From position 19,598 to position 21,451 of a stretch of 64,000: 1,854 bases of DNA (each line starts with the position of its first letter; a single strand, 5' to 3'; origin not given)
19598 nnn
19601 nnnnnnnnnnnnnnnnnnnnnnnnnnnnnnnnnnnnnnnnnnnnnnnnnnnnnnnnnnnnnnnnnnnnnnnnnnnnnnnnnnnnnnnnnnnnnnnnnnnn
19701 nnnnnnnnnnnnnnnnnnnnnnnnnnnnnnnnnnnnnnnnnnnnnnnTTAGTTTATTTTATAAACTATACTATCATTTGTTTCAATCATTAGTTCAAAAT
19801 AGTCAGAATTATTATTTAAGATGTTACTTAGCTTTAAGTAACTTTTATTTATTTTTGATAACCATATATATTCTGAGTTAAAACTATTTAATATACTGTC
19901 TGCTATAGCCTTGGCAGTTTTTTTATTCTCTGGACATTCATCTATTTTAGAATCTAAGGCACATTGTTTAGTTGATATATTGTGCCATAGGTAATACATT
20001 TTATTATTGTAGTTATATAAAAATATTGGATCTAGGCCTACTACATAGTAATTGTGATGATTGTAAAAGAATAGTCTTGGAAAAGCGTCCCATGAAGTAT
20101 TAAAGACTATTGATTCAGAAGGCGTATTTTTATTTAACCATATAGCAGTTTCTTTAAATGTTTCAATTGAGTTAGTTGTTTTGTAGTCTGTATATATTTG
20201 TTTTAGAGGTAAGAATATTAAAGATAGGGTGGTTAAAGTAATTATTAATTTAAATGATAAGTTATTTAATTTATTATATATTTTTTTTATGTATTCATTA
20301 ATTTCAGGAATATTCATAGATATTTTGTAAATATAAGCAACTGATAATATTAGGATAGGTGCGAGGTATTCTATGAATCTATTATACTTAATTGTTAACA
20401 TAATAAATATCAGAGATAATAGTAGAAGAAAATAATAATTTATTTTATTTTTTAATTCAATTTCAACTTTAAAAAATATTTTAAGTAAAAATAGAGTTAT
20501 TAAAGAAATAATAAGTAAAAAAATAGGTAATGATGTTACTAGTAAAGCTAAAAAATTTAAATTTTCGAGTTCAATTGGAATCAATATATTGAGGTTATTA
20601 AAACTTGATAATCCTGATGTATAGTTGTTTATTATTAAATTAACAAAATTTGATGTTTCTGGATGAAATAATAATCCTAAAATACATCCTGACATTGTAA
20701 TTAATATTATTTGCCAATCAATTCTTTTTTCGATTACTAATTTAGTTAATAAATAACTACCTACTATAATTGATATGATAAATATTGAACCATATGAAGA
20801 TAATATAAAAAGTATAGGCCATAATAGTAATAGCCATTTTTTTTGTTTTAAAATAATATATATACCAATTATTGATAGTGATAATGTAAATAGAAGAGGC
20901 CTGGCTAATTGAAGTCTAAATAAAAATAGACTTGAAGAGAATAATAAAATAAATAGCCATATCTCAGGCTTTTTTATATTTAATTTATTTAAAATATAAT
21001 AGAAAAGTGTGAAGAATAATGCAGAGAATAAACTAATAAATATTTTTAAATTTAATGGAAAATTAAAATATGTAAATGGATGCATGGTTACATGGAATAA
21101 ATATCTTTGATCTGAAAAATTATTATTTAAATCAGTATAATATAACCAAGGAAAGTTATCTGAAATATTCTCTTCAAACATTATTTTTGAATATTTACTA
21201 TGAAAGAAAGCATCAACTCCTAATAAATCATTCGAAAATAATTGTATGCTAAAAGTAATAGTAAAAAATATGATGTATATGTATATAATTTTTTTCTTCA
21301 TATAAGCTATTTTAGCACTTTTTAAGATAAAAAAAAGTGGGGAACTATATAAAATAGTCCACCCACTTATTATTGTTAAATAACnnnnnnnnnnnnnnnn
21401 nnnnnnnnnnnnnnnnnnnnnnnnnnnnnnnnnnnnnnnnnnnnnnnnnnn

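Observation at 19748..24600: Monocistronic giant polytopic membrane protein with lectin-like C-terminus, paired with a GT-C-like glycosyltransferase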

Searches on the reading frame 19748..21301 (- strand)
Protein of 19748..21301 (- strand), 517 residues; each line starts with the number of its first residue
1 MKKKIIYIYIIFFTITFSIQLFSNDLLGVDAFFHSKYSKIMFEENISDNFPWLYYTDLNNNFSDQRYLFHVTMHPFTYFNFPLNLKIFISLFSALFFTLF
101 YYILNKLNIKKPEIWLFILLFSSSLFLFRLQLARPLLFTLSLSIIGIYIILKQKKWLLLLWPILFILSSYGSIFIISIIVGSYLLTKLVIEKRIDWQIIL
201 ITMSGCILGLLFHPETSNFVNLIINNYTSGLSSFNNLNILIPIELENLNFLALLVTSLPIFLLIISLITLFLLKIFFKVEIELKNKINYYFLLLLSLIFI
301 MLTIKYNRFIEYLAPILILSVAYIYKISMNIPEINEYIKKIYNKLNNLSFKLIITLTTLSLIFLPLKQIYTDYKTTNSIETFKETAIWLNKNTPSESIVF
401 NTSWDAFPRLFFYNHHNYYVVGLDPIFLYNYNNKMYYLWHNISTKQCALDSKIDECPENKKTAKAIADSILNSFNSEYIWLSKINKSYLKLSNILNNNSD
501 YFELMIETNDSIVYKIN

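Call 3: search_protein_families(library=pfam, proteins=[window:19748-21301:-], max_evalue=1)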
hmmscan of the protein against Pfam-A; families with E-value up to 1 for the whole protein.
window:19748-21301:- (517 aa): 1 family
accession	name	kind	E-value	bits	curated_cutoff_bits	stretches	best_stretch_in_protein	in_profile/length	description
PF11992.13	TgpA_N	-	0.3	10.5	30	0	160-319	10-132/333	TgpA N-terminal domain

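Call 4: search_protein_families(library=ncbifam, proteins=[window:19748-21301:-], max_evalue=1)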
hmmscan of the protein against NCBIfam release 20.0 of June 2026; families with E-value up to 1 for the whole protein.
window:19748-21301:- (517 aa): 1 family
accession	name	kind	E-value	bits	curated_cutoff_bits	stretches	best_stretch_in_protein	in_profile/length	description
TIGR04154.1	archaeo_STT3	subfamily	4.2e-08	32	450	1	172-420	277-534/831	oligosaccharyl transferase, archaeosortase A system-associated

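Call 8: search_solved_structures(query=window:19748-21301:-, max_evalue=10, show_alignments=2)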
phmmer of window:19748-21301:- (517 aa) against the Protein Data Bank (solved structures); distinct sequences matched with E-value up to 10: 0.

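Call 11: find_homologous_proteins(query=window:19748-21301:-)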
Query window:19748-21301:- (517 aa): 18 proteins with E <= 0.001 among 8000 candidates.
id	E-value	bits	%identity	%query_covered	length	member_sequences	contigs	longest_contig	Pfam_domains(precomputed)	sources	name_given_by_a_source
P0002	3.9e-261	885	100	82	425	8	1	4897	-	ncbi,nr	ncbi:hypothetical protein HOD65_00520, partial [bacterium]|nr:hypothetical protein [bacterium]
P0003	3.4e-108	381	40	98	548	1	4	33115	-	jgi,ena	-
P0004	8.7e-68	247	34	95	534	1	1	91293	-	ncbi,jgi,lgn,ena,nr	ncbi:hypothetical protein KJ840_00200 [Patescibacteria group bacterium]|nr:hypothetical protein [Pat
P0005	8.9e-53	198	29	100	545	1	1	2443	-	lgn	-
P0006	1.9e-45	174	29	94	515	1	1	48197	-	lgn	-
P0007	3.0e-41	160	26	89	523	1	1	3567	-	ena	-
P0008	7.2e-40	155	29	90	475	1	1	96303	-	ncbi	-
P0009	2.7e-39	153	29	92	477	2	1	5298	-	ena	-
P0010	2.5e-38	150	30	94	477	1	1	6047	-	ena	-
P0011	3.1e-36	143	27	95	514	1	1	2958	-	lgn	-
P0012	2.8e-32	130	26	97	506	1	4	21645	-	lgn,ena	-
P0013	3.3e-31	127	23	99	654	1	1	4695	-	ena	-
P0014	1.3e-26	112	21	84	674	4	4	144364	-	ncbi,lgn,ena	-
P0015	3.8e-26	110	25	77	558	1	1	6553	-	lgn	-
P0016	6.9e-26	109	20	83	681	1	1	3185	-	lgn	-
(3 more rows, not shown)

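Call 14: find_encoding_contigs(protein=P0003, flank=8000, max_places=3)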
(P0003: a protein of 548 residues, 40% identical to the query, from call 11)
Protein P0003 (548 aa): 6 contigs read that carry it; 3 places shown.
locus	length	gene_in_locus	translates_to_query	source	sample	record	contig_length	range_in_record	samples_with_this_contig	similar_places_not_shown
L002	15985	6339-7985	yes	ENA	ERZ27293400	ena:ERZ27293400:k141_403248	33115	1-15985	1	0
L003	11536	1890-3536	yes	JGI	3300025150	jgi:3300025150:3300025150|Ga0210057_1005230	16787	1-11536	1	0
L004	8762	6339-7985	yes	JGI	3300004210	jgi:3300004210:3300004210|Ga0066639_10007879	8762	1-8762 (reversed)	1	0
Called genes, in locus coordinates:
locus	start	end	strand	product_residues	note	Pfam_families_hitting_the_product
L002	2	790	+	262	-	?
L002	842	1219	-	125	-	-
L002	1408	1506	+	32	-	-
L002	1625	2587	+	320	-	PF01207:Dus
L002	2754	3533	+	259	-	-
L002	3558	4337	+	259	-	-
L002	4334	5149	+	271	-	-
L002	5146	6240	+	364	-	-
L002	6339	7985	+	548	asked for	-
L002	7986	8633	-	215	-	-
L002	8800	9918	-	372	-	PF00226:DnaJ, PF01556:DnaJ_C, PF00684:DnaJ_CXXCXGXG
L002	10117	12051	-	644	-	PF00012:HSP70, PF06723:MreB_Mbl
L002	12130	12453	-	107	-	-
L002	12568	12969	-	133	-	PF00011:HSP20, PF17886:ArsA_HSP20 (faint)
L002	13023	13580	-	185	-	PF01025:GrpE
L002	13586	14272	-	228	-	PF01628:HrcA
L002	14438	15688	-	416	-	PF12704:MacB_PCD, PF02687:FtsX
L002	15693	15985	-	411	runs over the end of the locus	PF12704:MacB_PCD, PF02687:FtsX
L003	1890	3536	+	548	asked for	-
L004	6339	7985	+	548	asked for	-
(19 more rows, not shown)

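Call 15: find_encoding_contigs(protein=P0004, flank=8000, max_places=2)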
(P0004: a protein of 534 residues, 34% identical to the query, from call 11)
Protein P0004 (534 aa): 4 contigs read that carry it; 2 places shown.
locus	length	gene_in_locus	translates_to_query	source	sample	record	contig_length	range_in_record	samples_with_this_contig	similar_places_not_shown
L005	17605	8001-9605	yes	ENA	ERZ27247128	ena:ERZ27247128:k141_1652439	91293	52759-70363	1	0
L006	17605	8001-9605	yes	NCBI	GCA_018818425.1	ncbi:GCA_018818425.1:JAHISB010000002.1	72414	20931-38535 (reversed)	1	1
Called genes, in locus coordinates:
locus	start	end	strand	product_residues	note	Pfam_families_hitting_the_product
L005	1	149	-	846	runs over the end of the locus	PF26449:DUF8128, PF01935:DUF87 (weak), PF02534:T4SS-DNA_transf (faint), PF10412:TrwB_AAD_bind, PF12696:TraG-D_C (weak)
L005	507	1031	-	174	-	-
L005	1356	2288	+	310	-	PF01544:CorA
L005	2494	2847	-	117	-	-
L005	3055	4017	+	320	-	PF01207:Dus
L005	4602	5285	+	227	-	-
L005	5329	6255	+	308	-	-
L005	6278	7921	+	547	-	-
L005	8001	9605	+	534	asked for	-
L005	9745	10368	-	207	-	-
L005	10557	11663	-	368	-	PF00226:DnaJ, PF01556:DnaJ_C, PF00684:DnaJ_CXXCXGXG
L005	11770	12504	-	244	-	PF01135:PCMT, PF01209:Ubie_methyltran, PF06325:PrmA, PF13489:Methyltransf_23, PF13847:Methyltransf_31, PF08241:Methyltransf_11, PF08242:Methyltransf_12, PF13649:Methyltransf_25, +3 more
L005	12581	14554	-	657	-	PF00012:HSP70, PF06723:MreB_Mbl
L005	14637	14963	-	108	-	-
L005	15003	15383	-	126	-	PF05635:23S_rRNA_IVP, PF22296:bAvd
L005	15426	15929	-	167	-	PF01025:GrpE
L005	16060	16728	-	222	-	PF01628:HrcA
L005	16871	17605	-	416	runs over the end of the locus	PF12704:MacB_PCD, PF02687:FtsX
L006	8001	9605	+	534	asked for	-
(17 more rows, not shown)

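Call 25: find_encoding_contigs(protein=P0006, flank=7000, max_places=1)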
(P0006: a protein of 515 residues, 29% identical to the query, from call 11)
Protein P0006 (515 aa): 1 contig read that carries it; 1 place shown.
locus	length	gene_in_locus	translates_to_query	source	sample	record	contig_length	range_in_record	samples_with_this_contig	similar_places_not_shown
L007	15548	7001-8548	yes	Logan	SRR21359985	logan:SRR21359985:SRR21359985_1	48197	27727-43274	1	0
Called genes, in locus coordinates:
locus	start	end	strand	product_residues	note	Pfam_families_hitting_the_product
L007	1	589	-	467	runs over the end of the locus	PF14397:ATPgrasp_ST, PF02655:ATP-grasp_3 (faint), PF08443:RimK (faint)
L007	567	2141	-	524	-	PF00801:PKD, PF18911:PKD_4, PF14402:7TM_transglut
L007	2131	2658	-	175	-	PF02075:RuvC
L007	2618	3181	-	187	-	PF20772:TACO1_YebC_N, PF01709:Transcrip_reg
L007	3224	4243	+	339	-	PF01380:SIS (weak), PF10432:bact-PGI_C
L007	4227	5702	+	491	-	-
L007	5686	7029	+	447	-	PF26314:MptA_B_family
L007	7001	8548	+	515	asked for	-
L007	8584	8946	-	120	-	PF18895:T4SS_pilin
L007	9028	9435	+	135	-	PF01467:CTP_transf_like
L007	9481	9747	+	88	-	PF01649:Ribosomal_S20p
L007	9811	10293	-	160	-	-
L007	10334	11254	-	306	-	PF06144:DNA_pol3_delta (weak), PF21694:DNA_pol3_delta_C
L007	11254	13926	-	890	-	PF02739:5_3_exonuc_N, PF01367:5_3_exonuc, PF01612:DNA_pol_A_exo1, PF22619:DNA_polI_exo1, PF00476:DNA_pol_A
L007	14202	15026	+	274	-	PF08241:Methyltransf_11 (weak), PF13649:Methyltransf_25 (weak)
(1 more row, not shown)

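Call 26: find_encoding_contigs(protein=P0008, flank=7000, max_places=1)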
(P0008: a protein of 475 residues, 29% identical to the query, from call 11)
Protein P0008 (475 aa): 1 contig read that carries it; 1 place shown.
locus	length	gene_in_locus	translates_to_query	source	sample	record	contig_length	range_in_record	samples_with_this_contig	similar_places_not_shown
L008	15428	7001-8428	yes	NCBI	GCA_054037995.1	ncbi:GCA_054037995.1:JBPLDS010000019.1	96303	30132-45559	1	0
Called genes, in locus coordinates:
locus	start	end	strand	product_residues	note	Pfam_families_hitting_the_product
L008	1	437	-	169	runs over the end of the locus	PF13664:DUF4149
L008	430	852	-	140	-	PF00334:NDK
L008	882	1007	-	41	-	-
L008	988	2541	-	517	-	PF00209:SNF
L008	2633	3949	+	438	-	PF05201:GlutR_N, PF01488:Shikimate_DH, PF13241:NAD_binding_7 (weak), PF03807:F420_oxidored (weak), PF00745:GlutR_dimer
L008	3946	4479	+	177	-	-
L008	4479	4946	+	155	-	PF03968:LptD_N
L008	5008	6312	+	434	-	PF00275:EPSP_synthase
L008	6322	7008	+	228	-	PF00072:Response_reg, PF00486:Trans_reg_C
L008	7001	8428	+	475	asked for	-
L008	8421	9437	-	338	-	PF00512:HisKA, PF02518:HATPase_c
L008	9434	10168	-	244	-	PF01128:IspD, PF02348:CTP_transf_3, PF12804:NTP_transf_3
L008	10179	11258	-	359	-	-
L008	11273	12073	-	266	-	PF05690:ThiG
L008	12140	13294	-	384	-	PF02636:Methyltransf_28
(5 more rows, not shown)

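Call 27: find_encoding_contigs(protein=P0014, flank=7000, max_places=1)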
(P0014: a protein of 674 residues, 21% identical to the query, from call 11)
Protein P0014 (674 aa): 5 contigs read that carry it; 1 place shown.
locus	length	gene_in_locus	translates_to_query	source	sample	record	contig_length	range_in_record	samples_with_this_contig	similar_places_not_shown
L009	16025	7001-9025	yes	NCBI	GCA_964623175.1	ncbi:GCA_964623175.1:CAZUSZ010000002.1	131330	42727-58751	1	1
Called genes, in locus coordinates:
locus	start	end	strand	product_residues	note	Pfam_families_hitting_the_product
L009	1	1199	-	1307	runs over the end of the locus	PF13510:Fer2_4, PF14697:Fer4_21, PF12838:Fer4_7, PF02662:FlpD, PF13510:Fer2_4, PF07992:Pyr_redox_2, PF12831:FAD_oxidored, PF04324:Fer2_BFD, +14 more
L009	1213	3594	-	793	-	PF01257:2Fe-2S_thioredx, PF01512:Complex1_51K, PF10531:SLBB (weak), PF10589:NADH_4Fe-4S, PF00037:Fer4 (weak), PF12838:Fer4_7 (weak), PF13237:Fer4_10 (weak), PF14697:Fer4_21 (weak)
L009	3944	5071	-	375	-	PF00266:Aminotran_5, PF01212:Beta_elim_lyase, PF01041:DegT_DnrJ_EryC1 (weak)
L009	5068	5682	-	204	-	PF05148:Methyltransf_8 (weak), PF13489:Methyltransf_23, PF13847:Methyltransf_31 (faint), PF08241:Methyltransf_11, PF08242:Methyltransf_12 (weak), PF13649:Methyltransf_25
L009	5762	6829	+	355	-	PF04055:Radical_SAM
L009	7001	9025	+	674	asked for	-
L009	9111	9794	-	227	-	PF01895:PhoU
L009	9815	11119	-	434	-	PF02690:Na_Pi_cotrans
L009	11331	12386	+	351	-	PF02912:Phe_tRNA-synt_N, PF01409:tRNA-synt_2d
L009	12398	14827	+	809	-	PF01588:tRNA_bind, PF03483:B3_4, PF03484:B5, PF17759:tRNA_synthFbeta, PF03147:FDX-ACB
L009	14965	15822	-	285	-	PF01476:LysM, PF01551:Peptidase_M23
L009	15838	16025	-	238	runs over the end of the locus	-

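Call 30: search_protein_families(library=pfam, proteins=[L002:5146-6240:+], max_evalue=1)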
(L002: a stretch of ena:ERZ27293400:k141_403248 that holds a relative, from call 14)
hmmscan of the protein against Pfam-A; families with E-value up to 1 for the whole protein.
L002:5146-6240:+ (364 aa): 0 families

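Call 41: search_solved_structures(query=A4, max_evalue=10, show_alignments=3)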
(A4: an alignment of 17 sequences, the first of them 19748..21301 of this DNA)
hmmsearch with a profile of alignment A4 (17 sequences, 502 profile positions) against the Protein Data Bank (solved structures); distinct sequences matched with E-value up to 10: 4.
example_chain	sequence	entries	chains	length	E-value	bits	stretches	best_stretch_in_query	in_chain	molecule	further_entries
3waj_A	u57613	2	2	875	4.1e-08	35.5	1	170-398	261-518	Transmembrane oligosaccharyl transferase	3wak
5gmy_A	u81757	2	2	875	4.1e-08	35.5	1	170-398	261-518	Transmembrane oligosaccharyl transferase, putative | Dolichyl-phosphooligosaccharide-protein glycotransferase 3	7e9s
2cod_A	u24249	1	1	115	0.31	12.8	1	387-423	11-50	Centaurin-delta 1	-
7amy_A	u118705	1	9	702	4.5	9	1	269-362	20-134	Flagellar biosynthesis protein FlhA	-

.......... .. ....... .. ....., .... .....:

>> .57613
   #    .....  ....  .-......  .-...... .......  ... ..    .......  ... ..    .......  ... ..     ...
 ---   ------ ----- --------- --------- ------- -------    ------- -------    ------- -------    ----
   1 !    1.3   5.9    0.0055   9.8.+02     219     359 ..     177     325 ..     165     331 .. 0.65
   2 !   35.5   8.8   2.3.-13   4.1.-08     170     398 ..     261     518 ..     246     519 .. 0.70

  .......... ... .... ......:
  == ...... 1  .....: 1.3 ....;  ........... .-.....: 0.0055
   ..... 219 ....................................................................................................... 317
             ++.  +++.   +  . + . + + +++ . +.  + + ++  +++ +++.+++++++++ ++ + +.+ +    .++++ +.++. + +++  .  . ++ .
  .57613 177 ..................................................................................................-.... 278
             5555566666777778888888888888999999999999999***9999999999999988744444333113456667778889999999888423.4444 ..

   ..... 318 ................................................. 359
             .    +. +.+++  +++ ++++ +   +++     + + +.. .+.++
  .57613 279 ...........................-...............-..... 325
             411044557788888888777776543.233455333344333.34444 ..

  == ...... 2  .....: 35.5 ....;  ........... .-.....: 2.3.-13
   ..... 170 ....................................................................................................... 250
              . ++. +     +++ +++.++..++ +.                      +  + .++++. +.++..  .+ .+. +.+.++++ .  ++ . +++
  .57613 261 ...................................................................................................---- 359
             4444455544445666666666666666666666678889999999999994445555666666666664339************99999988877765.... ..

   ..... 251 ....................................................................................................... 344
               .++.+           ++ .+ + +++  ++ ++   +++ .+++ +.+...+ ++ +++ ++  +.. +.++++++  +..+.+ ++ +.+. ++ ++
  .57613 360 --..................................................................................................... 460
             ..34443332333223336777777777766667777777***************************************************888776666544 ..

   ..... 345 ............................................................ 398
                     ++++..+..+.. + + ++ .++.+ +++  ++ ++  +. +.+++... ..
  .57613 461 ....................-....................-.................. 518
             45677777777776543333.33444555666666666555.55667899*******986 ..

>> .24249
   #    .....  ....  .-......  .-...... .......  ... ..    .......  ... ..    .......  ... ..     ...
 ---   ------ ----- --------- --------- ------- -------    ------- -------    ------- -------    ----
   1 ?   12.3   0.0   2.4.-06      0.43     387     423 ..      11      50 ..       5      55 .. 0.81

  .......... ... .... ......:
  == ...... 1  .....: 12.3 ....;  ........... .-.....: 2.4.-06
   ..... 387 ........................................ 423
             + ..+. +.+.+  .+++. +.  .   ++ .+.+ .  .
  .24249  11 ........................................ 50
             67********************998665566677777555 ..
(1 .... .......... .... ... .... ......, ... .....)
